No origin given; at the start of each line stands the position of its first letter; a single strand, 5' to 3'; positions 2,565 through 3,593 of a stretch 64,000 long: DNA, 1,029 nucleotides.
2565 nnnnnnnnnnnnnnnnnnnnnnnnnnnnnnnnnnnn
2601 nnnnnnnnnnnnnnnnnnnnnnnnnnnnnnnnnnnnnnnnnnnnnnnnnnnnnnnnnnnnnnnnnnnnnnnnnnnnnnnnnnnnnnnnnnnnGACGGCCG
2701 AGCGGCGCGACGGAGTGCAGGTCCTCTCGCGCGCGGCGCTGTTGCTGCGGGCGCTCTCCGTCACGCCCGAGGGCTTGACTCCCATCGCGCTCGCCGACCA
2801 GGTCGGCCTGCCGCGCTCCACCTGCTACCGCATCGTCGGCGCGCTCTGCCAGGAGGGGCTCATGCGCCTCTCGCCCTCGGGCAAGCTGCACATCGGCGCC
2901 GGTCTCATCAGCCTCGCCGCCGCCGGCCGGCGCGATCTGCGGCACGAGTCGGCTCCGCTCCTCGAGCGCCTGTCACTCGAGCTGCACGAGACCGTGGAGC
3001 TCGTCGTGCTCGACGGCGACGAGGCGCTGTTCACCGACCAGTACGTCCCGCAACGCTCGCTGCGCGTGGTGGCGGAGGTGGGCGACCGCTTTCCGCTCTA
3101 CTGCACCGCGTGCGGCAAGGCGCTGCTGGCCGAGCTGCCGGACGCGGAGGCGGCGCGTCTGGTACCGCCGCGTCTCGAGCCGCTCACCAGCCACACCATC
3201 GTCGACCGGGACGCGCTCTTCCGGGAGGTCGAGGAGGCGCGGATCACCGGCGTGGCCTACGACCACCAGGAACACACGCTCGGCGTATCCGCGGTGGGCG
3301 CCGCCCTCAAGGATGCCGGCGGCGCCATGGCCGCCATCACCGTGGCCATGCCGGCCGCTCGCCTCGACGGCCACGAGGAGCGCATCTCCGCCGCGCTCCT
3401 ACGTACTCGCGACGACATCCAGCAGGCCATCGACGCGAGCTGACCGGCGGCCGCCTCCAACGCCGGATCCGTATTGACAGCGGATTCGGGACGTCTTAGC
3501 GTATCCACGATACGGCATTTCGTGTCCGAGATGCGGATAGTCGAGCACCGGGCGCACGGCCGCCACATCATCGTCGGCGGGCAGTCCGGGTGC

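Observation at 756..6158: Recurrent operator-like box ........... shared by three promoter regions of the catabolic island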

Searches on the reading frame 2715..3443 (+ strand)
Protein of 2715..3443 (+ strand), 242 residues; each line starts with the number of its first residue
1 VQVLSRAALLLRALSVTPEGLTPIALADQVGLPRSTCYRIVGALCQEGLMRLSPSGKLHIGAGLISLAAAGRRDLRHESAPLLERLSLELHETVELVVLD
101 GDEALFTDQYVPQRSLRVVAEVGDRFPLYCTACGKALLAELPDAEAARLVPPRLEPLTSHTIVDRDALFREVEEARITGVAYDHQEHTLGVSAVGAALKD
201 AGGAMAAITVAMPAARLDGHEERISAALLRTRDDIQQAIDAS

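Call 7: search_protein_families(library=pfam, proteins=[window:2715-3443:+])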
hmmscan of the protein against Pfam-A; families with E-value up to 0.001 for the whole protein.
window:2715-3443:+ (242 aa): 5 families
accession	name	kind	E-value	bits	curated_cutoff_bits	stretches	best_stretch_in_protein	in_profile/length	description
PF01614.24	IclR_C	-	1.1e-43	149.3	24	1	69-235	3-172/174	Bacterial transcriptional regulator IclR C-terminal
PF09339.16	HTH_IclR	-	4.9e-09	36.3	22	1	4-49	2-47/52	IclR helix-turn-helix domain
PF13412.12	HTH_24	-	1.9e-05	24.5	21.9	1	11-49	9-46/48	Winged helix-turn-helix DNA-binding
PF25213.1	HVO_A0261_N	-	0.00042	20.6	35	0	8-51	14-55/86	HVO_A0261 N-terminal domain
PF12802.13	MarR_2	-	0.00099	19.7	27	0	7-54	7-54/61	MarR family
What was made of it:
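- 2715..3443 (+): IclR1 gene, a candidate binder. It is the last gene of the SDR-3HCDH-IclR1 operon that follows site 1, so it would be autoregulated. Pfam HTH_IclR plus IclR_C (call 7).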

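Call 9: find_encoding_contigs(protein=window:2715-3443:+, flank=10000, max_places=6)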
Protein window:2715-3443:+ (242 aa): 7 contigs read that carry it; 6 places shown.
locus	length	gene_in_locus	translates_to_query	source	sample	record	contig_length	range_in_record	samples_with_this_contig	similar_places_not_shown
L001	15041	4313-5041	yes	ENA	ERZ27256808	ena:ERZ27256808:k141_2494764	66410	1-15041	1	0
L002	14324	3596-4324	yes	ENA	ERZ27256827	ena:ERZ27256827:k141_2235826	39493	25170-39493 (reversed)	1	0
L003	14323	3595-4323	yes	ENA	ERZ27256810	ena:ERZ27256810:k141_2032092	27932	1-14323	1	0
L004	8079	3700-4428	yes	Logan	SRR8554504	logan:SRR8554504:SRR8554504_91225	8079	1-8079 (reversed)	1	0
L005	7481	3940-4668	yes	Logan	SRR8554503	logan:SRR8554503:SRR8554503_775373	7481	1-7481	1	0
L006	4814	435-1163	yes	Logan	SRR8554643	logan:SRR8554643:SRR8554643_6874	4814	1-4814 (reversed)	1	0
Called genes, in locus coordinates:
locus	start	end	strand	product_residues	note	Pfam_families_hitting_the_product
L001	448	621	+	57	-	-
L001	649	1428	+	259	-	PF12802:MarR_2 (weak), PF09339:HTH_IclR, PF01614:IclR_C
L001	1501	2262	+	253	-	PF00106:adh_short, PF03435:Sacchrp_dh_NADP (weak), PF08659:KR, PF13561:adh_short_C2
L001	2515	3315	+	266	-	PF00106:adh_short, PF01370:Epimerase (weak), PF08659:KR, PF13561:adh_short_C2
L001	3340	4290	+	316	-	PF02737:3HCDH_N, PF00725:3HCDH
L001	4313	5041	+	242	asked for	PF09339:HTH_IclR, PF13412:HTH_24 (faint), PF01614:IclR_C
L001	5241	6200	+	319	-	PF04199:Cyclase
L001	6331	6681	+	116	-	PF07883:Cupin_2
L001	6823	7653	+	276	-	PF05853:BKACE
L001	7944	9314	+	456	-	PF13458:Peripla_BP_6, PF01094:ANF_receptor (faint)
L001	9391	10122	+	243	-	PF00005:ABC_tran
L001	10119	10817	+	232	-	PF00005:ABC_tran, PF13304:AAA_21 (faint)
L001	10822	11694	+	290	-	PF02653:BPD_transp_2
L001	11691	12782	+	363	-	PF02653:BPD_transp_2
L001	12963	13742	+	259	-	PF09339:HTH_IclR, PF01614:IclR_C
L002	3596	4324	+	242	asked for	PF09339:HTH_IclR, PF13412:HTH_24 (faint), PF01614:IclR_C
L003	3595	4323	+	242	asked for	PF09339:HTH_IclR, PF13412:HTH_24 (faint), PF01614:IclR_C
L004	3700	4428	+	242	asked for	PF09339:HTH_IclR, PF13412:HTH_24 (faint), PF01614:IclR_C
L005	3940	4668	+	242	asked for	PF09339:HTH_IclR, PF13412:HTH_24 (faint), PF01614:IclR_C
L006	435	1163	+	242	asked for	PF09339:HTH_IclR, PF13412:HTH_24 (faint), PF01614:IclR_C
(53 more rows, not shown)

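Call 12: find_homologous_proteins(query=window:2715-3443:+, max_evalue=1e-20)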
Query window:2715-3443:+ (242 aa): 373 proteins with E <= 1e-20 among 8000 candidates; the best 120 are listed.
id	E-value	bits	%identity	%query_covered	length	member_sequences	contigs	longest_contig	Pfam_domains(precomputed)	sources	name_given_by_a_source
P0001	8.4e-148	508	100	100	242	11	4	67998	PF13412.13,PF01614.25,PF09339.17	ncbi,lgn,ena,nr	ncbi:MAG TPA: IclR family transcriptional regulator [Thermoleophilia bacterium]|nr:IclR family trans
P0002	1.7e-132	458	90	100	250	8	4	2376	PF13412.13,PF01614.25,PF09339.17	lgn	-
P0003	1.2e-124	432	85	99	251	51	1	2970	PF13412.13,PF01614.25,PF09339.17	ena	-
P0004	1.1e-123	429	84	99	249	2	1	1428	PF01614.25,PF09339.17,PF25213.2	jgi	jgi:DNA-binding IclR family transcriptional regulator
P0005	4.1e-123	427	84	100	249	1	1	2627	PF13412.13,PF01614.25,PF09339.17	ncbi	ncbi:MAG: IclR family transcriptional regulator [Deltaproteobacteria bacterium]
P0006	1.6e-122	425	82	99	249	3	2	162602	PF13412.13,PF01614.25,PF09339.17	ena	-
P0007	2.5e-122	425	82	100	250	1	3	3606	PF13412.13,PF01614.25,PF09339.17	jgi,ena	jgi:DNA-binding IclR family transcriptional regulator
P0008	2.9e-122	424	82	100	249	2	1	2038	PF13412.13,PF01614.25,PF09339.17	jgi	jgi:DNA-binding IclR family transcriptional regulator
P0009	6.0e-122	423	83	99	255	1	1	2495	PF13412.13,PF01614.25,PF09339.17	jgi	jgi:DNA-binding IclR family transcriptional regulator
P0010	7.0e-122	423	82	100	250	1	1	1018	PF13412.13,PF01614.25,PF09339.17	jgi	-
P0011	1.3e-121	422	83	100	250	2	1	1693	PF13412.13,PF01614.25,PF09339.17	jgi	jgi:DNA-binding IclR family transcriptional regulator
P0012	1.5e-121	422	82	100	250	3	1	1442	PF01614.25,PF09339.17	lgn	-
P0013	2.2e-121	421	83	100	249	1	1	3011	PF13412.13,PF01614.25,PF09339.17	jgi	jgi:DNA-binding IclR family transcriptional regulator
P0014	2.6e-121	421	83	99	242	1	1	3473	PF13412.13,PF01614.25,PF09339.17,PF12802.14,PF25213.2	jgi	jgi:DNA-binding IclR family transcriptional regulator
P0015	3.1e-121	421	83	99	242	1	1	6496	PF13412.13,PF01614.25,PF09339.17,PF12802.14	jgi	jgi:DNA-binding IclR family transcriptional regulator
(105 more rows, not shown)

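Call 15: find_related_loci(query=A1, collection=genome_contigs, flank=10000)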
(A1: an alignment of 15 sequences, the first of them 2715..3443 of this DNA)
Query A1 (242 aa) in genome_contigs; peptide patterns used: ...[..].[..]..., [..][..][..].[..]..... (x = any residue, [..] = any of these).
540 stretches matched a pattern; 376 encode a relative of the query (tblastn E <= 1e-3); the best 80 are kept; 66 distinct loci.
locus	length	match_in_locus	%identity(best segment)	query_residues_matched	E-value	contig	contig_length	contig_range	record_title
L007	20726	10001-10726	98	1-242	3e-153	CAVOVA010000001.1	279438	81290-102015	MAG: uncultured Thermoleophilia bacterium isolate MFD09779.bin.2.149 genome assembly, contig: contig_15312, whole genome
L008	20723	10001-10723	84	1-241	4e-132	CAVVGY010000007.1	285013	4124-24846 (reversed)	MAG: uncultured Thermoleophilia bacterium isolate MFD02979.bin.2.115 genome assembly, contig: contig_16469, whole genome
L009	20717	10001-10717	85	1-239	4e-131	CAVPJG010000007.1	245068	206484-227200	MAG: uncultured Thermoleophilia bacterium isolate MFD00032.bin.2.164 genome assembly, contig: contig_20111, whole genome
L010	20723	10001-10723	83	1-241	6e-131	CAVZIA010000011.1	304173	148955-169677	MAG: uncultured Thermoleophilia bacterium isolate MFD02416.bin.2.102 genome assembly, contig: contig_30380, whole genome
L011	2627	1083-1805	84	1-241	2e-136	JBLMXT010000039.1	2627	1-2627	MAG: Deltaproteobacteria bacterium isolate MAG248 PRJNA957066_bin3_renamed_41, whole genome shotgun sequence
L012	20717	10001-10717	83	1-239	4e-129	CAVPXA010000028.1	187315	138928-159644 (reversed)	MAG: uncultured Thermoleophilia bacterium isolate MFD00032.bin.2.227 genome assembly, contig: contig_70454, whole genome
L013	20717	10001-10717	83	1-239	4e-129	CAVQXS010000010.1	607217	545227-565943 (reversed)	MAG: uncultured Thermoleophilia bacterium isolate MFD05942.bin.2.81 genome assembly, contig: contig_4561, whole genome s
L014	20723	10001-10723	82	1-241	3e-127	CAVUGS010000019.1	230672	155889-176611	MAG: uncultured Thermoleophilia bacterium isolate MFD02159.bin.2.70 genome assembly, contig: contig_4742, whole genome s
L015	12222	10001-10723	82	1-241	2e-126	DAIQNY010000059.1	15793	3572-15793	MAG TPA_asm: Actinomycetota bacterium isolate CTOTU7608 NODE_5990_length_15793_cov_6.722392, whole genome shotgun sequen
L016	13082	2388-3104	83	1-239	3e-125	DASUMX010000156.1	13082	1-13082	MAG TPA_asm: Thermoleophilia bacterium isolate SMAG_U1584 k141_1629502, whole genome shotgun sequence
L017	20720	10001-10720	81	1-240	1e-124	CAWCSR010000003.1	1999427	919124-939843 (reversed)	MAG: uncultured Thermoleophilia bacterium isolate MFD04428.bin.2.40 genome assembly, contig: contig_23250, whole genome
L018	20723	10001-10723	80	1-241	4e-123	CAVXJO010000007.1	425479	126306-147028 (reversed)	MAG: uncultured Thermoleophilia bacterium isolate MFD05684.bin.1.282 genome assembly, contig: contig_37060, whole genome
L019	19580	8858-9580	81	1-241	2e-120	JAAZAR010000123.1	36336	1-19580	MAG: Actinomycetota bacterium isolate AS06rmzACSIP_445 612364_AS06, whole genome shotgun sequence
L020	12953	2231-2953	76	1-241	2e-116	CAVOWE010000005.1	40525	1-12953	MAG: uncultured Thermoleophilia bacterium isolate MFD00032.bin.3.236 genome assembly, contig: contig_138591, whole genom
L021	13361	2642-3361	74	1-240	2e-113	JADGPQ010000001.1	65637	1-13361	MAG: Thermoleophilia bacterium isolate Chersky.21_4 contig-100_16, whole genome shotgun sequence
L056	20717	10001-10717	49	1-239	9e-60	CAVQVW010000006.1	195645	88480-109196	MAG: uncultured Thermoleophilia bacterium isolate MFD09964.bin.1.34 genome assembly, contig: contig_6378, whole genome s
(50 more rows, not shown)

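Call 27: search_solved_structures(query=window:2715-3443:+, max_evalue=1e-10)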
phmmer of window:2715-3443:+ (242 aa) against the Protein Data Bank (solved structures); distinct sequences matched with E-value up to 1e-10: 16.
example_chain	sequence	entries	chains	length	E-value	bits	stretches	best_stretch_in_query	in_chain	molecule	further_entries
2xrn_A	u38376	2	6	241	4.9e-38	134.1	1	1-239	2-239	HTH-TYPE TRANSCRIPTIONAL REGULATOR TTGV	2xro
1tf1_A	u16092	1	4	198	6.6e-23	84.6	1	59-230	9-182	Negative regulator of allantoin and glyoxylate utilization operons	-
1mkm_A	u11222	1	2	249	6.1e-19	71.7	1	4-218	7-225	IclR transcriptional regulator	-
2ia2_A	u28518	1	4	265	9.3e-18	67.8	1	5-238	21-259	Putative Transcriptional Regulator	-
8eju_A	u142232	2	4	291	3.2e-17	66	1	4-230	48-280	Transcription regulatory protein (Pca regulon)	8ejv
1ysq_A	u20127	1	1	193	8.9e-16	61.3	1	74-223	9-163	HTH-type transcriptional regulator yiaJ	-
1td5_A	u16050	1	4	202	3.7e-15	59.3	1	74-228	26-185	Acetate operon repressor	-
2o99_A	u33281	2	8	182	4.2e-15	59.1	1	80-228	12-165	Acetate operon repressor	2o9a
3mq0_A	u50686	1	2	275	2e-14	56.9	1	3-225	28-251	Transcriptional repressor of the blcABC operon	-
5tjj_A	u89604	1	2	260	1.3e-13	54.2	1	21-198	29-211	Transcriptional regulator, IclR family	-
9e6a_A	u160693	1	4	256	2.1e-13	53.5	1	21-224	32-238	Transcriptional regulator, IclR family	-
5h1a_A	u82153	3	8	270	8.6e-13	51.5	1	3-214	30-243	IclR transcription factor homolog | Transcription factor | IclR homolog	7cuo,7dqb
2g7u_A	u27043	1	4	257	1.4e-12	50.8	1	5-212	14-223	transcriptional regulator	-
5y6i_A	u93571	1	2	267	1.8e-12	50.5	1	10-227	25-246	Transcriptional regulator KdgR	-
1ysp_A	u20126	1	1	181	4.6e-12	49.2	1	77-230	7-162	Transcriptional regulator kdgR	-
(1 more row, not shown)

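Call 34: search_protein_families(library=ncbifam, proteins=[window:2715-3443:+], max_evalue=0.00001)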
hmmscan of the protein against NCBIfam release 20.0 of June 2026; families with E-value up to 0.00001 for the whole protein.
window:2715-3443:+ (242 aa): 7 families
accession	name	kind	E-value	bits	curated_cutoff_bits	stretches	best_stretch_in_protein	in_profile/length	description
NF045644.1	TransRegBhcR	equivalog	2.3e-35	122.2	350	1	2-239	23-265/267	HTH-type transcriptional regulator BhcR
TIGR02431.1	pcaR_pcaU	subfamily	3e-31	108.6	284.75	1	2-237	6-246/248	beta-ketoadipate pathway transcriptional regulators, PcaR/PcaU/PobR family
NF008601.2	PRK11569.1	equivalog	4.2e-27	95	380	1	2-231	27-264/276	glyoxylate bypass operon transcriptional repressor IclR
NF007548.0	PRK10163.1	equivalog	1.3e-26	93.3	406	1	26-221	46-246/271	HTH-type transcriptional repressor AllR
NF011671.1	PRK15090.1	equivalog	9.5e-18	64.3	275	1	25-231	33-244/256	DNA-binding transcriptional regulator KdgR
NF007341.0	PRK09834.1-3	equivalog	5.7e-08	32.2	269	1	3-239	9-258/274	DNA-binding transcriptional regulator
NF007339.0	PRK09834.1-1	equivalog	6.3e-07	28.9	299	1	24-182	42-206/271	DNA-binding transcriptional regulator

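Call 54: search_solved_structures(query=window:2715-3443:+, max_evalue=1e-30, show_alignments=1)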
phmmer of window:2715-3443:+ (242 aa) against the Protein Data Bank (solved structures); distinct sequences matched with E-value up to 1e-30: 1.
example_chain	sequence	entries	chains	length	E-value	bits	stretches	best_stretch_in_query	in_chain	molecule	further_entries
2xrn_A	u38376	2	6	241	4.9e-38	134.1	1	1-239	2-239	HTH-TYPE TRANSCRIPTIONAL REGULATOR TTGV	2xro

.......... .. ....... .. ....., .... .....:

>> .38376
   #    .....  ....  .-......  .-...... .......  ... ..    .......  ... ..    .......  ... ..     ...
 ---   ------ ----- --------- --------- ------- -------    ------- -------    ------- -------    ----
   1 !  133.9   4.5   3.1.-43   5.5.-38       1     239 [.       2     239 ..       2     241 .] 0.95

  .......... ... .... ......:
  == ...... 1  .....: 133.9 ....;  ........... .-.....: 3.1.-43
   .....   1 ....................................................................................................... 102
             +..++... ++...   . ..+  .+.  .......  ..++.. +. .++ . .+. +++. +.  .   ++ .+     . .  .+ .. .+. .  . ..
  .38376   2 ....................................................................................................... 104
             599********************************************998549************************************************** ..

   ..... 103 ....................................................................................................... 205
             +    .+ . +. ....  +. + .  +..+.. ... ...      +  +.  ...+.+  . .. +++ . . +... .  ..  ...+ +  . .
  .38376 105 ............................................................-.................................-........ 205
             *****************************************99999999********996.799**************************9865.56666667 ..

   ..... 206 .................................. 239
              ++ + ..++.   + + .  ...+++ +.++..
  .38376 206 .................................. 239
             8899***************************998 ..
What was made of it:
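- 2715..3443 (+): Full-length match to TtgV, E 4.9e-38 (calls 27, 54).
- On TtgV-like tetrameric repressor system: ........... aligns with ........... (calls 27, 54).
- Closest known: TtgV, the tetrameric IclR-family repressor of the ttgGHI efflux pump in Pseudomonas putida. Same: It is the best solved-structure match to IclR1, over the full length (E 4.9e-38), and the recognition helix GLPRST-x-x-RI is shared (calls 27, 54).
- IclR1 aligns over its full length with the tetrameric repressor TtgV (E 4.9e-38) and keeps PRST-x-x-R in the recognition helix (calls 27, 54).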

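Call 56: search_protein_families(library=pfam, proteins=[L056:6332-9073:+, L056:5187-6437:-, L056:11102-13573:+, L056:9052-9903:+, L056:900-2018:-, L056:3129-4313:-], max_evalue=0.00001)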
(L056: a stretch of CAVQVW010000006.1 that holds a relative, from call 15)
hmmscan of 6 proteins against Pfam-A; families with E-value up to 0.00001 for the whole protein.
L056:6332-9073:+ (913 aa): 3 families
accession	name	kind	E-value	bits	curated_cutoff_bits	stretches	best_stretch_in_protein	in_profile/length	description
PF21423.2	AhtL-like_1st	-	7.7e-26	89.9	27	1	61-115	1-55/55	Pyrogallol hydroxytransferase large subunit-like, domain 1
PF00384.28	Molybdopterin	-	4.4e-25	88.9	24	1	121-639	1-353/353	Molybdopterin oxidoreductase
PF01568.27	Molydop_binding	-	4e-15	56.2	26.8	1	773-901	1-109/110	Molydopterin dinucleotide binding domain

L056:5187-6437:- (416 aa): 2 families
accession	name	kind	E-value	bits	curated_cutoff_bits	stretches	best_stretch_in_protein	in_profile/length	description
PF03205.20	MobB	-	2.6e-34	118.4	26.6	1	254-384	1-133/133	Molybdopterin guanine dinucleotide synthesis protein B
PF12804.13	NTP_transf_3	-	1.8e-25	90.4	27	1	58-207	1-156/160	MobA-like NTP transferase domain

L056:11102-13573:+ (823 aa): 2 families
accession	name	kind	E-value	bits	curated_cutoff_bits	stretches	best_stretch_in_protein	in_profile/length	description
PF00384.28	Molybdopterin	-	3.9e-24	85.8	24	1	59-550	13-353/353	Molybdopterin oxidoreductase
PF01568.27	Molydop_binding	-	1.4e-15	57.7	26.8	1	697-811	6-109/110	Molydopterin dinucleotide binding domain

L056:9052-9903:+ (283 aa): 1 family
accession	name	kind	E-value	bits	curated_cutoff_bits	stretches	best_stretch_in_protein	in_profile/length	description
PF13247.11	Fer4_11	-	1.2e-23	83.7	26.2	1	67-159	2-97/100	4Fe-4S dicluster domain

L056:900-2018:- (372 aa): 2 families
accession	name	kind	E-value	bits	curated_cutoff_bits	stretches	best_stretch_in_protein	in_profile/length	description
PF03205.20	MobB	-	1.2e-40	138.9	26.6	1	211-341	2-133/133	Molybdopterin guanine dinucleotide synthesis protein B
PF12804.13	NTP_transf_3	-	6.5e-27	95.1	27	1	12-161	1-154/160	MobA-like NTP transferase domain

L056:3129-4313:- (394 aa): 1 family
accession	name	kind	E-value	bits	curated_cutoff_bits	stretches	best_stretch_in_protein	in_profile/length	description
PF00528.27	BPD_transp_1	-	3.6e-18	66.4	26.4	1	201-384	1-173/184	Binding-protein-dependent transport system inner membrane component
